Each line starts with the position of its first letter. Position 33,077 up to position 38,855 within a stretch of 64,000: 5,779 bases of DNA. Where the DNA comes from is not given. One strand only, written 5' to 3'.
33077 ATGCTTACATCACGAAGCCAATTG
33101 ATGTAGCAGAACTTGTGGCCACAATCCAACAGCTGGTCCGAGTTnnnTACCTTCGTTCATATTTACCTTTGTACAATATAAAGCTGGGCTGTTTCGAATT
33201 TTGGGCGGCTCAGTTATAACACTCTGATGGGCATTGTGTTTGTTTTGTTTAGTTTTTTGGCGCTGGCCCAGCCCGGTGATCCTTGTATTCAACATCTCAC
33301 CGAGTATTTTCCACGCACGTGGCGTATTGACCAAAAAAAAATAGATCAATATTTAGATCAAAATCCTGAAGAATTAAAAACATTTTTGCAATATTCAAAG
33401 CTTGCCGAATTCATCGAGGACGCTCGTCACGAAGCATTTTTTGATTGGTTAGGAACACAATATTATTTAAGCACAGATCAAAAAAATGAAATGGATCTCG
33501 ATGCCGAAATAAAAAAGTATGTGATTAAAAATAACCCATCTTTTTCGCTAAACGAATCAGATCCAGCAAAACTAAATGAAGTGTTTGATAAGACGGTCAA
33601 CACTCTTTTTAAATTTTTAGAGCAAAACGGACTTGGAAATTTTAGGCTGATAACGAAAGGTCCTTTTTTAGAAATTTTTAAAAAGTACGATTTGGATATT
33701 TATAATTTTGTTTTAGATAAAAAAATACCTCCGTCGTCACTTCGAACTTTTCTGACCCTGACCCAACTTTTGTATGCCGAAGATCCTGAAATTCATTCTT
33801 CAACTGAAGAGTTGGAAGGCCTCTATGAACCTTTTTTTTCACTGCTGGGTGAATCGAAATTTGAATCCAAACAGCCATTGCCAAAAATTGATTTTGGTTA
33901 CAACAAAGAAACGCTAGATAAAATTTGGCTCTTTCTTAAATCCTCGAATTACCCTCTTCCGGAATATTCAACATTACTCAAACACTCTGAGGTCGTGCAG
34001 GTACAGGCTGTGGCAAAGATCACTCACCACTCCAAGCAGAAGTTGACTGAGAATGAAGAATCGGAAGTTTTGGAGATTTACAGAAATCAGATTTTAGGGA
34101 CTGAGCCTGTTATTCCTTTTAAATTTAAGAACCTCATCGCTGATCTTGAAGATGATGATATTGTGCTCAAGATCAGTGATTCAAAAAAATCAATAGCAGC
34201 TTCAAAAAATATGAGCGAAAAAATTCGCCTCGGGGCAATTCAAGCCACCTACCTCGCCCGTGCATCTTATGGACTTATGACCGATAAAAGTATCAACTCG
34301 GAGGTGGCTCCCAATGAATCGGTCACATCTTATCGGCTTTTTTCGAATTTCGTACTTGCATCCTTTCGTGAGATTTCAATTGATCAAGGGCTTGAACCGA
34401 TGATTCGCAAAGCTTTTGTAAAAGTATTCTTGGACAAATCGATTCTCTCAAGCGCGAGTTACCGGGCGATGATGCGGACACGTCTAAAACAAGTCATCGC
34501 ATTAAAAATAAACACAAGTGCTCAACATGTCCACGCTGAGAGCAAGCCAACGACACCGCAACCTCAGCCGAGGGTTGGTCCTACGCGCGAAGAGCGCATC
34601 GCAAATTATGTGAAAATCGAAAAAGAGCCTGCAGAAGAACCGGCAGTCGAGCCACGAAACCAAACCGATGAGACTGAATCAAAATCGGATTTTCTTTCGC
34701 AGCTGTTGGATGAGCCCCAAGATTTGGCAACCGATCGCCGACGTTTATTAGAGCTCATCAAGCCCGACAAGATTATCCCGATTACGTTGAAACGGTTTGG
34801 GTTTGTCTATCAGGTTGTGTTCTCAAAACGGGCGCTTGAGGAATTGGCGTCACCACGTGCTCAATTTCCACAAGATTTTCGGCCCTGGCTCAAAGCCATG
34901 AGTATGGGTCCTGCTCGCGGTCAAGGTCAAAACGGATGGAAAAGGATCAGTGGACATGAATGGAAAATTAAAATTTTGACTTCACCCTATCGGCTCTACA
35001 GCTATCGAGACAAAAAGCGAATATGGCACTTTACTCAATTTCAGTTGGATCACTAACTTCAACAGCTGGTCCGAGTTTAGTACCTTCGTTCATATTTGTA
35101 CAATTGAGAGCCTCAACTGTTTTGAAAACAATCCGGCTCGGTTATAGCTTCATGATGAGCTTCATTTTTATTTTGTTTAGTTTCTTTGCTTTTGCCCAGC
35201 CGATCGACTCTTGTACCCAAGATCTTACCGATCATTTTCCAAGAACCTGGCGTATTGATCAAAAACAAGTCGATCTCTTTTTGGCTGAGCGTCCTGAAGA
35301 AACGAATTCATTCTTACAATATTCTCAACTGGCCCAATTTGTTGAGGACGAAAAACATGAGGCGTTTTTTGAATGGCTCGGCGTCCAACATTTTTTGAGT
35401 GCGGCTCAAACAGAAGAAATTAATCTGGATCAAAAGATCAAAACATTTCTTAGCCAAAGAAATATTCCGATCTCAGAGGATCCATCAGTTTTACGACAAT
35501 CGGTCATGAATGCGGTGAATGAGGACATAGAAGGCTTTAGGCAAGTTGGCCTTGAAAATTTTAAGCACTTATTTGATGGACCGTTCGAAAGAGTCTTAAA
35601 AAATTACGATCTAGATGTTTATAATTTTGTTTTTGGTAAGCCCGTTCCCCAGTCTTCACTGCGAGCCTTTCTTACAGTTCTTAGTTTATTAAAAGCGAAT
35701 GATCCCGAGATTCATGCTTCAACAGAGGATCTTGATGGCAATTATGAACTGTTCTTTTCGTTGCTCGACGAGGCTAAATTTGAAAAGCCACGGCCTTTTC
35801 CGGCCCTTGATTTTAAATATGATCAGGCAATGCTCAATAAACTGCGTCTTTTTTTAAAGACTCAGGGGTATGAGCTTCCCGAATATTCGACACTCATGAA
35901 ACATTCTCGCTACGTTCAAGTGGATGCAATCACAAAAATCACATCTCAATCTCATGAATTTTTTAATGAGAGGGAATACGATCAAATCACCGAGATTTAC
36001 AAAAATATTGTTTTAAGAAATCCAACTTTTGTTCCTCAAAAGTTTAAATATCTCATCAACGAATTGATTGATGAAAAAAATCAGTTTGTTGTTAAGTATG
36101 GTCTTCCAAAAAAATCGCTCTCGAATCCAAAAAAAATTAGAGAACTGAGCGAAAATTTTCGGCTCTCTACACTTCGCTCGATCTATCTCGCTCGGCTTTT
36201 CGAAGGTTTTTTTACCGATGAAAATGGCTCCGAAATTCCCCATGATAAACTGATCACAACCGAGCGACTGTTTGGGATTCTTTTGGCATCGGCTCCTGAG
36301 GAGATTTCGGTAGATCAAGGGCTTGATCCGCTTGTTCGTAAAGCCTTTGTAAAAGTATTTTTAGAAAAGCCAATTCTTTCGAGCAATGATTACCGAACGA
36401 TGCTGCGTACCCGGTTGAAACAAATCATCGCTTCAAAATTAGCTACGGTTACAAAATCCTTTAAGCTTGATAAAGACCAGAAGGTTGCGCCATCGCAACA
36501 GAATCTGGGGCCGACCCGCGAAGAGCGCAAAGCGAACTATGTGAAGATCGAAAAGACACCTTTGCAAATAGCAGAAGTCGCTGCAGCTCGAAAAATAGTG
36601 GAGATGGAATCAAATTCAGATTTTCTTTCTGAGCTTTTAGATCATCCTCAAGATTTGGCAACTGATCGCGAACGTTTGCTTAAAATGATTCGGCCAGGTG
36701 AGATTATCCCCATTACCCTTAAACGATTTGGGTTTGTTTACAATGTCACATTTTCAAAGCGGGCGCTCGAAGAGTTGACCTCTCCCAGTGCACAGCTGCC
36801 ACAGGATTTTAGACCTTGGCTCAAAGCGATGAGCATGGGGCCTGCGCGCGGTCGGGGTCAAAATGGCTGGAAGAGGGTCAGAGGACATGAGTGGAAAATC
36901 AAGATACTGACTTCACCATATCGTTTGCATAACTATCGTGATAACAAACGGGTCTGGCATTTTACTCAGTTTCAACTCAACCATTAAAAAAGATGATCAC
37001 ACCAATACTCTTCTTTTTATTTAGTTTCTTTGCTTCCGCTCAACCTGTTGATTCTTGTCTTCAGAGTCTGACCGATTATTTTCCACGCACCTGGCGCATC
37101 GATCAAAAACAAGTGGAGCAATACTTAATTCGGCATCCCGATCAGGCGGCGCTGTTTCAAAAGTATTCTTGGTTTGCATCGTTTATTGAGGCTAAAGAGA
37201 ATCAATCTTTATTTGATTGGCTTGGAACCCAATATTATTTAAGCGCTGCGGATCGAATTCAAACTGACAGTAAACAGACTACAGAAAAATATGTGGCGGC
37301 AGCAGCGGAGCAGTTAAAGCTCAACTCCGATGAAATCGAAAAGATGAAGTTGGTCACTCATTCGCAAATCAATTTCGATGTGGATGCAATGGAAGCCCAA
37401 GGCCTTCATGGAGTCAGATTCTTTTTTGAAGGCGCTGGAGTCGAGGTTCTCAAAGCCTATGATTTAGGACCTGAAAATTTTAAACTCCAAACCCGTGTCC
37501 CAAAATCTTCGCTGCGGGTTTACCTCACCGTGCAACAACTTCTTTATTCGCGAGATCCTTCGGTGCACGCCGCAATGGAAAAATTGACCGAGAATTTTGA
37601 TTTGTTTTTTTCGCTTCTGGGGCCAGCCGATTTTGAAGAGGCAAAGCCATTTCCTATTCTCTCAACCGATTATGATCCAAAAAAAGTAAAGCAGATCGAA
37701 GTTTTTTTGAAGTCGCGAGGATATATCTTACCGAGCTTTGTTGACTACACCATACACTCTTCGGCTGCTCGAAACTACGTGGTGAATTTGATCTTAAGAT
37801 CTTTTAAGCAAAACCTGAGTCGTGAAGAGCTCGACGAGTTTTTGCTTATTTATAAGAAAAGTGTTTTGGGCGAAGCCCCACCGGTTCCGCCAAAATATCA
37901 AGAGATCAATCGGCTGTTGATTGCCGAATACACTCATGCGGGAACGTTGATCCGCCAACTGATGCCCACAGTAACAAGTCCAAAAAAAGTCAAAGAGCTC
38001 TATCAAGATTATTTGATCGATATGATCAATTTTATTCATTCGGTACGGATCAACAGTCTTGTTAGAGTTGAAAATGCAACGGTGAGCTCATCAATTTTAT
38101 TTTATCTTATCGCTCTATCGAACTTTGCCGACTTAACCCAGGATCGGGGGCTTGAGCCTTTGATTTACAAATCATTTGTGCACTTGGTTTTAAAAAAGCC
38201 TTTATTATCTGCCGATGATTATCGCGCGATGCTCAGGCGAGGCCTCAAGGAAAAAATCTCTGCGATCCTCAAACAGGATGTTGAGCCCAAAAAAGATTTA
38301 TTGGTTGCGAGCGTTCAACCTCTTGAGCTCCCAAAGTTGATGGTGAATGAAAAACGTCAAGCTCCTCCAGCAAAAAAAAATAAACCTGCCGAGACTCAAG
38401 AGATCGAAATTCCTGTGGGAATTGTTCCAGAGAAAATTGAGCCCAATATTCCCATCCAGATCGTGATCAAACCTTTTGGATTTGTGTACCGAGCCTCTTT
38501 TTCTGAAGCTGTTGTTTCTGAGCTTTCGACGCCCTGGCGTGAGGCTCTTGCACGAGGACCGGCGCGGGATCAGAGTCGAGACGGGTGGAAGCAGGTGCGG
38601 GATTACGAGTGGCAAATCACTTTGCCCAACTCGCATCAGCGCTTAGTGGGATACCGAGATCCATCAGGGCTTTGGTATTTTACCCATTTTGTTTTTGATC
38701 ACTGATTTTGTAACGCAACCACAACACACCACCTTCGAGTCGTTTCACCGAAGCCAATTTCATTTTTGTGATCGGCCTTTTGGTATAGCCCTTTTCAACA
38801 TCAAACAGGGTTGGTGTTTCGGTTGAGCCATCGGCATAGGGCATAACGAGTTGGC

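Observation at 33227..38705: Three tandem paralogs of a ~570-610-aa signal-peptide protein whose last ~85 aa look like a RelE/ParE-fold toxin domain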

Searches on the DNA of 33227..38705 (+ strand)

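Call 12: search_dna_similar(query=window:33227-38705:+, collection=phages, mode=near)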
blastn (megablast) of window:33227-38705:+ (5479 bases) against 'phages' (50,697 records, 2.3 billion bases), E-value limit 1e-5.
No match.

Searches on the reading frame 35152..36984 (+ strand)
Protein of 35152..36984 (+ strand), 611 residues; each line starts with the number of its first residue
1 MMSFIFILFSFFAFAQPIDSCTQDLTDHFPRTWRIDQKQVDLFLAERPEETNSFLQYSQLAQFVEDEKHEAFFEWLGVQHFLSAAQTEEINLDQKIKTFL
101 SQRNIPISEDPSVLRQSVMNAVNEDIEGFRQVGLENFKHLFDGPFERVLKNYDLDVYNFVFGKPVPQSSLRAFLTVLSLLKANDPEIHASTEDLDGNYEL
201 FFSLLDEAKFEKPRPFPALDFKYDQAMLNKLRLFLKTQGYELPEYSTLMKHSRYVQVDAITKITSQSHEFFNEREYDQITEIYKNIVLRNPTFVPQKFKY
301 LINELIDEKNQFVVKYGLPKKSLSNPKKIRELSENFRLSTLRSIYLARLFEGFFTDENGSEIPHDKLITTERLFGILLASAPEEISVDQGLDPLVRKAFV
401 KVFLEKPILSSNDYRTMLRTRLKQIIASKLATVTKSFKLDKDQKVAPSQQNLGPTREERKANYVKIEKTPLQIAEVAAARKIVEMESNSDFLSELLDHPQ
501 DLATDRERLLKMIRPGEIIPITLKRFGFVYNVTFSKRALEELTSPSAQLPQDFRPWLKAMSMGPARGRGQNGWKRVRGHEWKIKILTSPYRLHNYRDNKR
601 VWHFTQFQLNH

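Call 5: search_protein_families(library=pfam, proteins=[window:35152-36984:+], max_evalue=10)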
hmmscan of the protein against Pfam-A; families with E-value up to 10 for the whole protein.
window:35152-36984:+ (611 aa): 1 family
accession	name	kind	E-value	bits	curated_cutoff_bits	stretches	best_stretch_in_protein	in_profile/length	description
PF18928.5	DUF5677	-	0.24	11.9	27.1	1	274-345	69-141/166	Family of unknown function (DUF5677)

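Call 6: search_protein_families(library=ncbifam, proteins=[window:35152-36984:+], max_evalue=10)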
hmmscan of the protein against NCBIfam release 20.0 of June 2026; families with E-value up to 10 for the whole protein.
window:35152-36984:+ (611 aa): 0 families

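Call 7: find_homologous_proteins(query=window:35152-36984:+, max_evalue=0.001)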
Query window:35152-36984:+ (611 aa): 3 proteins with E <= 0.001 among 8000 candidates.
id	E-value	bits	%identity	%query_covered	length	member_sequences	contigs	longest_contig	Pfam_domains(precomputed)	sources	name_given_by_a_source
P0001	0.0e+0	1375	100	100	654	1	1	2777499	-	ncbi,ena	-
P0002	7.6e-212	723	55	100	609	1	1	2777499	-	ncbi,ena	-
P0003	9.1e-94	333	33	98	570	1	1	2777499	-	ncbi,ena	-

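Call 13: find_encoding_contigs(protein=P0002, flank=10000, max_places=4)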
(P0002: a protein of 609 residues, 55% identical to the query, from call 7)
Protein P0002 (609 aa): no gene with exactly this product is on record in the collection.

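Call 14: list_cluster_members(proteins=[P0001, P0002, P0003])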
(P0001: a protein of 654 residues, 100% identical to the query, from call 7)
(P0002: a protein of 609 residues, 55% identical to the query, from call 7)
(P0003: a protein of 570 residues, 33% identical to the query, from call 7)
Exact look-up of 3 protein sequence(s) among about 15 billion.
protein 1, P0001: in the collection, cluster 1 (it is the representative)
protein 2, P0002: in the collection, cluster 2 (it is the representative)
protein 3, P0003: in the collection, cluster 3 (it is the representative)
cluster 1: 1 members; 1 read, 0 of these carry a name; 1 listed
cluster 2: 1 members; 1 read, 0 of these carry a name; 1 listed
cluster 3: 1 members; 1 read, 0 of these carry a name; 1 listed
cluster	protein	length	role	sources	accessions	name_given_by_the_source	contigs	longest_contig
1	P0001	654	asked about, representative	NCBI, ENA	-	-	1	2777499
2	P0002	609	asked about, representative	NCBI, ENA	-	-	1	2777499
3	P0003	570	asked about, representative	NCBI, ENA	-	-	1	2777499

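Call 20: find_homologous_proteins(query=A3, max_evalue=0.001)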
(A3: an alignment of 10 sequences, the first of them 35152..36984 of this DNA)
Query A3 (10 sequences) (611 aa, profile of the alignment): 2 proteins with E <= 0.001 among 8000 candidates.
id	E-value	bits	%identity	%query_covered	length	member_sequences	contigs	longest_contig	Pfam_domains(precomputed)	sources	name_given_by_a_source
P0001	2.9e-190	652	100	100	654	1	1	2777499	-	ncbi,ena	-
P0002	1.1e-189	650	55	100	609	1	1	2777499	-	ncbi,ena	-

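Call 62: search_protein_families(library=padloc, alignment_id=A3, max_evalue=1)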
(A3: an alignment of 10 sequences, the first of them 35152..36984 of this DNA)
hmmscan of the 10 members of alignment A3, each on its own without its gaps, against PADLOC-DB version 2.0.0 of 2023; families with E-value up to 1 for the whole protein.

A. member 1, window:35152-36984:+ (611 aa): 0 families

B. families by the number of members that match (of 10 scanned): 1 family
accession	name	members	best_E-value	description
PDLC00439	ThsA2|ThsA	1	0.014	Macro domain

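Call 63: search_solved_structures(query=A3, max_evalue=10, show_alignments=2)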
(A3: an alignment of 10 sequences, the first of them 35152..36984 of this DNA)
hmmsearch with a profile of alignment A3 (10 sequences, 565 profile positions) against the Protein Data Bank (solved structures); distinct sequences matched with E-value up to 10: 5.
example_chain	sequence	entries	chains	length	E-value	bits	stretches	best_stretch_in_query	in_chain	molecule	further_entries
4zry_B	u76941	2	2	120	0.39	13.1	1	337-409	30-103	Keratin, type II cytoskeletal 1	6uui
9e4w_A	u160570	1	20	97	0.52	12.7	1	256-324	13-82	anti-CBASS 4 (Acb4)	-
5vix_A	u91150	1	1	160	1.3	11.4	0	415-473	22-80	Polyubiquitin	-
9nwn_B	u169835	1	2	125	1.5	11.1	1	258-334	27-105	MCpol domain-containing protein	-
9mnr_A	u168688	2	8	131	1.8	10.9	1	257-334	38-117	Panoptes OptS minimal CRISPR polymerase (mCpol)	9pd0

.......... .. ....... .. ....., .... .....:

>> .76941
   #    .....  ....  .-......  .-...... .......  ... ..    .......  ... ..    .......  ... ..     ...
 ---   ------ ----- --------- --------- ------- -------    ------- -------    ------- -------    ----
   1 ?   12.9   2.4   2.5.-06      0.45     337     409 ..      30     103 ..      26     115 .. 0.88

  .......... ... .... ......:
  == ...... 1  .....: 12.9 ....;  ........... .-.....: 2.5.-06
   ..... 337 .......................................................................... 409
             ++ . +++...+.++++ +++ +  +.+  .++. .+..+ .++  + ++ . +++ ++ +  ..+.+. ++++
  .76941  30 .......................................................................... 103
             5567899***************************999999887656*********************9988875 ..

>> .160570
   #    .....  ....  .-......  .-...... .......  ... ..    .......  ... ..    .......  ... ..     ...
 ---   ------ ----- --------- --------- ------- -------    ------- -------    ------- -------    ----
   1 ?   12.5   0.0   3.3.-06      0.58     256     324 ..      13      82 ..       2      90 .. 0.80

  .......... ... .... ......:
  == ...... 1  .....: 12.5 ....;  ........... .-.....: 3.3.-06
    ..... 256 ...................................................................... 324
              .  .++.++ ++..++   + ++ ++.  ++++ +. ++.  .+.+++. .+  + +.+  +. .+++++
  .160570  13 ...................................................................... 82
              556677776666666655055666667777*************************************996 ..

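Call 74: find_related_loci(query=A7, collection=metagenome_contigs, flank=8000)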
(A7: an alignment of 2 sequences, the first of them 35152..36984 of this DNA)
Query A7 (611 aa) in metagenome_contigs; peptide patterns used: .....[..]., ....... (x = any residue, [..] = any of these).
399 stretches matched a pattern, but none encodes a relative of the query by tblastn (E <= 1e-3).

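Call 87: search_protein_families(library=phrogs, alignment_id=A3, max_evalue=0.1)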
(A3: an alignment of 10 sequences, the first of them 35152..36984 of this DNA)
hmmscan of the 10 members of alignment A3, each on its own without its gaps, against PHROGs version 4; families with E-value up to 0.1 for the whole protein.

A. member 1, window:35152-36984:+ (611 aa): 0 families

B. families by the number of members that match (of 10 scanned): 2 families
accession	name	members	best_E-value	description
phrog_9367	-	1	0.044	-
phrog_28806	-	1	0.098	-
